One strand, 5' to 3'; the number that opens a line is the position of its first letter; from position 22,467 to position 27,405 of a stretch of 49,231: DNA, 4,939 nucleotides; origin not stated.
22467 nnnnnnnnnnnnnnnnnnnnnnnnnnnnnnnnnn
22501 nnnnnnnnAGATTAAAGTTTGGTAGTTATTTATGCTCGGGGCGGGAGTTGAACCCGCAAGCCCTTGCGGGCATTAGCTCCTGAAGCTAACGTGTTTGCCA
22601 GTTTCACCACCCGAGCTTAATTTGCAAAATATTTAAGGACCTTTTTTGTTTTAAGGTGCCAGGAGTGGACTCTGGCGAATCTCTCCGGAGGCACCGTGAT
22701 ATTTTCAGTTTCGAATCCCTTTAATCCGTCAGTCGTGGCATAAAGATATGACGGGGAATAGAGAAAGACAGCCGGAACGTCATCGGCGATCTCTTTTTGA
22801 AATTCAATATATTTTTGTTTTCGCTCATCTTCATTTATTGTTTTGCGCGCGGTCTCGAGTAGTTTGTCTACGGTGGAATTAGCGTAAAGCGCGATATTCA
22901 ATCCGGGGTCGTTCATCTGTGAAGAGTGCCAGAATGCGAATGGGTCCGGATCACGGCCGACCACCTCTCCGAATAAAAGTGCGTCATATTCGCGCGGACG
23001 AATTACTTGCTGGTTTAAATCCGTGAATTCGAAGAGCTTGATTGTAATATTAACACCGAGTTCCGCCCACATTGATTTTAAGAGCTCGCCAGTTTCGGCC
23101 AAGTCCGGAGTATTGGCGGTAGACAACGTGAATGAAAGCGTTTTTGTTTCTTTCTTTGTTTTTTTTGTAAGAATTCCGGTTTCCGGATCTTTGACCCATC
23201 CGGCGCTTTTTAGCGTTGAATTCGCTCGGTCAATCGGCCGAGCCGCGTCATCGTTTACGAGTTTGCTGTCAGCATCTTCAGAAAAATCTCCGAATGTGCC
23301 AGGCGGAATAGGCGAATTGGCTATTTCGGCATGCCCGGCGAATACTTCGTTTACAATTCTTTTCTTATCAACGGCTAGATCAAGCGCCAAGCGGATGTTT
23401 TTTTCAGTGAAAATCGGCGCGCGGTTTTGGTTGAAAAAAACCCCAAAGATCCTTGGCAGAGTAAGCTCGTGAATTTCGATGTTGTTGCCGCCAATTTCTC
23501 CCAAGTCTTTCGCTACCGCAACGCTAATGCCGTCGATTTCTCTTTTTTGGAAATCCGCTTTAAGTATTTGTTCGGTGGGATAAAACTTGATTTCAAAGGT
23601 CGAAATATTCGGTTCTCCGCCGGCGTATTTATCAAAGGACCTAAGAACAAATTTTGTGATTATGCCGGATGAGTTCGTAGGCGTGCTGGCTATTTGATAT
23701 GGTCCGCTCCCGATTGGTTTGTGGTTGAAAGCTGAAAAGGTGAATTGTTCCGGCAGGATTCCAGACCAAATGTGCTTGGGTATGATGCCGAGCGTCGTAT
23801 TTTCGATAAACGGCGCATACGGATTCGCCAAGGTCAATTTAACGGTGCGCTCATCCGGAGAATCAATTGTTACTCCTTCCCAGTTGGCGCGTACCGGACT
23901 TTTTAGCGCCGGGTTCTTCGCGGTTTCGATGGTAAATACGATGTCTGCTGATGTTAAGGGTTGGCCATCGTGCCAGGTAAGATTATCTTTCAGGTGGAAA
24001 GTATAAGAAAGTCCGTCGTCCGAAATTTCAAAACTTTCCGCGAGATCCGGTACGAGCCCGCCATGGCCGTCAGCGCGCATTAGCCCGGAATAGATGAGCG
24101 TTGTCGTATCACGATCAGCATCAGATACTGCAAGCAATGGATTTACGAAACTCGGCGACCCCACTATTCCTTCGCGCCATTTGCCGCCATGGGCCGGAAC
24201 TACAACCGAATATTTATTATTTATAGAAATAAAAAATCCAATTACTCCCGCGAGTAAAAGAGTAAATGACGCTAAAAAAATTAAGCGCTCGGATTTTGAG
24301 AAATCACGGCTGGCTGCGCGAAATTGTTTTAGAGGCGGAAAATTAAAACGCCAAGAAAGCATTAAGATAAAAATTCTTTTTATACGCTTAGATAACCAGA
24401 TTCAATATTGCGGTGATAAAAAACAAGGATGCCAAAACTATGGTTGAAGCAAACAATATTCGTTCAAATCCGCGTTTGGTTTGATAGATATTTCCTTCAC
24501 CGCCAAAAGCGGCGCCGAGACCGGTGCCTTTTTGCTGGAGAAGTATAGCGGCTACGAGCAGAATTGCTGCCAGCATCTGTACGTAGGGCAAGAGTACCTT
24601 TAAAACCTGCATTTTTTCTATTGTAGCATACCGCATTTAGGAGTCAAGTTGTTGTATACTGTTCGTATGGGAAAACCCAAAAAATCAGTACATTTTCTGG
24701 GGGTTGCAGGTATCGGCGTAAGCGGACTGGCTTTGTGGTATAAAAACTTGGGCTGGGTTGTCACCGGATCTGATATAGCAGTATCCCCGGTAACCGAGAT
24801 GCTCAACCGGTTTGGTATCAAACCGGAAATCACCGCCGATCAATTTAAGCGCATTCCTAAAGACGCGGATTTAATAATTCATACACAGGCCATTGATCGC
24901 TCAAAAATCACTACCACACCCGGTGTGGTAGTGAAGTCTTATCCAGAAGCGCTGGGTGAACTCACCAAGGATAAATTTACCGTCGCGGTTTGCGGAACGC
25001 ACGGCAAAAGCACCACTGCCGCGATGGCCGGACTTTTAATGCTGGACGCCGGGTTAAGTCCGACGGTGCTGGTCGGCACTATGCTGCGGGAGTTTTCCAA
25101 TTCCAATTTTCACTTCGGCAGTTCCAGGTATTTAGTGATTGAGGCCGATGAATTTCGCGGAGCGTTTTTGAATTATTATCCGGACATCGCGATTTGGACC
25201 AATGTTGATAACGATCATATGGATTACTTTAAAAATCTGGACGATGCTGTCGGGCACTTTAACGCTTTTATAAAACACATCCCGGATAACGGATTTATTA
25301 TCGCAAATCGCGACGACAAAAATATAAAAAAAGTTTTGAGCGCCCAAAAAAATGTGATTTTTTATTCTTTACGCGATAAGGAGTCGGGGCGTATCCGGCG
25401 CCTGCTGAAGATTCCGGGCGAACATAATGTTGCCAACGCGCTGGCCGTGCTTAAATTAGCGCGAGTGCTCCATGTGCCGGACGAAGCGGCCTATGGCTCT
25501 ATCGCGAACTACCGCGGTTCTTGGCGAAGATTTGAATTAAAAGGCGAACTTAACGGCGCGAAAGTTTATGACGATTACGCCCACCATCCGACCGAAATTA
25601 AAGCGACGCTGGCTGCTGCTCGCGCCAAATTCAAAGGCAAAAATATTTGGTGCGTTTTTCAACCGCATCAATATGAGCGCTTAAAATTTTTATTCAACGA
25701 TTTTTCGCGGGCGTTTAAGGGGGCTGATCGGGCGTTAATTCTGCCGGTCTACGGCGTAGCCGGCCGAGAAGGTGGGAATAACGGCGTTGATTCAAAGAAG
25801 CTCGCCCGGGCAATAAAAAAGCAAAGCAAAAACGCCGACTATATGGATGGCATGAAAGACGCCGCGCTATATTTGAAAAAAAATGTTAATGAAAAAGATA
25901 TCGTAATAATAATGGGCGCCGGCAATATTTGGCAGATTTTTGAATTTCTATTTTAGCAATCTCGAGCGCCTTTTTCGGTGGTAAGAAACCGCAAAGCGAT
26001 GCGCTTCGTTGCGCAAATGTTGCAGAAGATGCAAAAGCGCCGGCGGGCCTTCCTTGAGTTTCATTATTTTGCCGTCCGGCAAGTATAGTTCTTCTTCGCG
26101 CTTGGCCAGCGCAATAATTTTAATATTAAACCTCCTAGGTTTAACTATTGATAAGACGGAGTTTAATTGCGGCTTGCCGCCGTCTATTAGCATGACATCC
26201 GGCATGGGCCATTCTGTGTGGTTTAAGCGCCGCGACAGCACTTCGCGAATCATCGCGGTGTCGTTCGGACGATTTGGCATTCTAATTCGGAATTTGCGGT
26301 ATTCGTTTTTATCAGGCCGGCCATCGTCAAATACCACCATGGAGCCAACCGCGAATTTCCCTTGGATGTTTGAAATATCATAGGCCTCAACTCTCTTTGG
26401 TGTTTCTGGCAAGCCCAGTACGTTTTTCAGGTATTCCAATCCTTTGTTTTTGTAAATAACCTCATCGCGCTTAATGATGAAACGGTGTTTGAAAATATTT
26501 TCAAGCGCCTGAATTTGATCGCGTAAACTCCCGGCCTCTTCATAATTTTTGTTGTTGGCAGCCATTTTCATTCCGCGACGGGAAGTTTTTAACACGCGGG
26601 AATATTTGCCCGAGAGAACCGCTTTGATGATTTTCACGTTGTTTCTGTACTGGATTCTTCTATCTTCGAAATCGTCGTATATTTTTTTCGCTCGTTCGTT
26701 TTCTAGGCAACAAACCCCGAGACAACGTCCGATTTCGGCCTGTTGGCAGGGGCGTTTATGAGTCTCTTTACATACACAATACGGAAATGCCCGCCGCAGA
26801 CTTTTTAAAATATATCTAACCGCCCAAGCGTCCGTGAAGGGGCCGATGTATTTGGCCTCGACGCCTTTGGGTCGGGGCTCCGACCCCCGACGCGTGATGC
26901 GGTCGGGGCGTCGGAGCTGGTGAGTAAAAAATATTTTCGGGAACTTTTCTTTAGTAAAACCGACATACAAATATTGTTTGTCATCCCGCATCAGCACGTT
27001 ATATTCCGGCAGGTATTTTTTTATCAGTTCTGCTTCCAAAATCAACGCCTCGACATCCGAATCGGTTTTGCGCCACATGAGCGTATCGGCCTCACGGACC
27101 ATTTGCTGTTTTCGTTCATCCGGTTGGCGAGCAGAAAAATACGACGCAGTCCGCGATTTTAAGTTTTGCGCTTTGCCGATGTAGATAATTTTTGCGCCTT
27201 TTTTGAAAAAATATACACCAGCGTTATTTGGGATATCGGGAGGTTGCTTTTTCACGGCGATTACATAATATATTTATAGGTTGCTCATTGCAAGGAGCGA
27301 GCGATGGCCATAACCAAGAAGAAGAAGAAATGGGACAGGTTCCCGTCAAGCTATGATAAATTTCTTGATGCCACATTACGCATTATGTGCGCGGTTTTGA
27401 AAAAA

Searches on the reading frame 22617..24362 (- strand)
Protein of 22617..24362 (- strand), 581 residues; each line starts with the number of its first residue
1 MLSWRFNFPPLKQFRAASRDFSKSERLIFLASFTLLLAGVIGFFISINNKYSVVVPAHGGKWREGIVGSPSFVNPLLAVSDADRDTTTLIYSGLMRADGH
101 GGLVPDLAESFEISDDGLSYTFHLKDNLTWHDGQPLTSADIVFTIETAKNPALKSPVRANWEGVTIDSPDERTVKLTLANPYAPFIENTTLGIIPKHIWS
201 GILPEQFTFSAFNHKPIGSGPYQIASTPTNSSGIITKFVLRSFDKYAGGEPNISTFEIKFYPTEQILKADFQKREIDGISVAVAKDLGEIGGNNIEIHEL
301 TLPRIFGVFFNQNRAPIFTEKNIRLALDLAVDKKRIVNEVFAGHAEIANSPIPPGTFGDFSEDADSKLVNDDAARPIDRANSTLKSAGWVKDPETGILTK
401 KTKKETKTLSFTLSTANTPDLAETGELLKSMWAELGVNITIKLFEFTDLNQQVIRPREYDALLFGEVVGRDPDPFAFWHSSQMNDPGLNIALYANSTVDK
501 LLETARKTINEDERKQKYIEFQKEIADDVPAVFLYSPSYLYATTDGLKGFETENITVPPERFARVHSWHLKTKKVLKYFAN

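Call 16: search_protein_families(library=pfam, proteins=[window:22617-24362:-], max_evalue=0.001)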
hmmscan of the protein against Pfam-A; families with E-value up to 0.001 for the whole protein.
window:22617-24362:- (581 aa): 1 family
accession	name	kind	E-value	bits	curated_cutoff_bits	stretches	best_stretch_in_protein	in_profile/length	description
PF00496.27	SBP_bac_5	-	4e-71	240.5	32.4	1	103-480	2-359/368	Bacterial extracellular solute-binding proteins, family 5 Middle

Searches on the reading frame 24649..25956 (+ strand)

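Call 16: search_protein_families(library=pfam, proteins=[window:24649-25956:+], max_evalue=0.001)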
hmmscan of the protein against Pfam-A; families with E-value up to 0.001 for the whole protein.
window:24649-25956:+ (435 aa): 3 families
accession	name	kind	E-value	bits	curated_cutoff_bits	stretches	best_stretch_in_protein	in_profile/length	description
PF02875.26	Mur_ligase_C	-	4e-23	83.1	28.4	1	293-425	1-127/127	Mur ligase, glutamate ligase domain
PF08245.18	Mur_ligase_M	-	3.8e-20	73.2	24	1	114-268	1-197/200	Mur ligase middle domain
PF01225.30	Mur_ligase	-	4.2e-10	40.3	21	1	14-108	2-93/95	Mur ligase family, catalytic domain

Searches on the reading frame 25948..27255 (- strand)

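Call 16: search_protein_families(library=pfam, proteins=[window:25948-27255:-], max_evalue=0.001)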
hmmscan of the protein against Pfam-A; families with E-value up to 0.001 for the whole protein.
window:25948-27255:- (435 aa): 3 families
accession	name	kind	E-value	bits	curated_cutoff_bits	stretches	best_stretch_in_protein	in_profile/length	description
PF08459.17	UvrC_RNaseH_dom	-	2.4e-48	164.4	22.3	1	278-423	2-159/159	UvrC RNAse H endonuclease domain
PF01541.30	GIY-YIG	-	1.5e-09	38.4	22.6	1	13-86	3-78/78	GIY-YIG catalytic domain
PF02151.25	UVR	-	8e-06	25.9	21.5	1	222-253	4-35/36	UvrB/uvrC motif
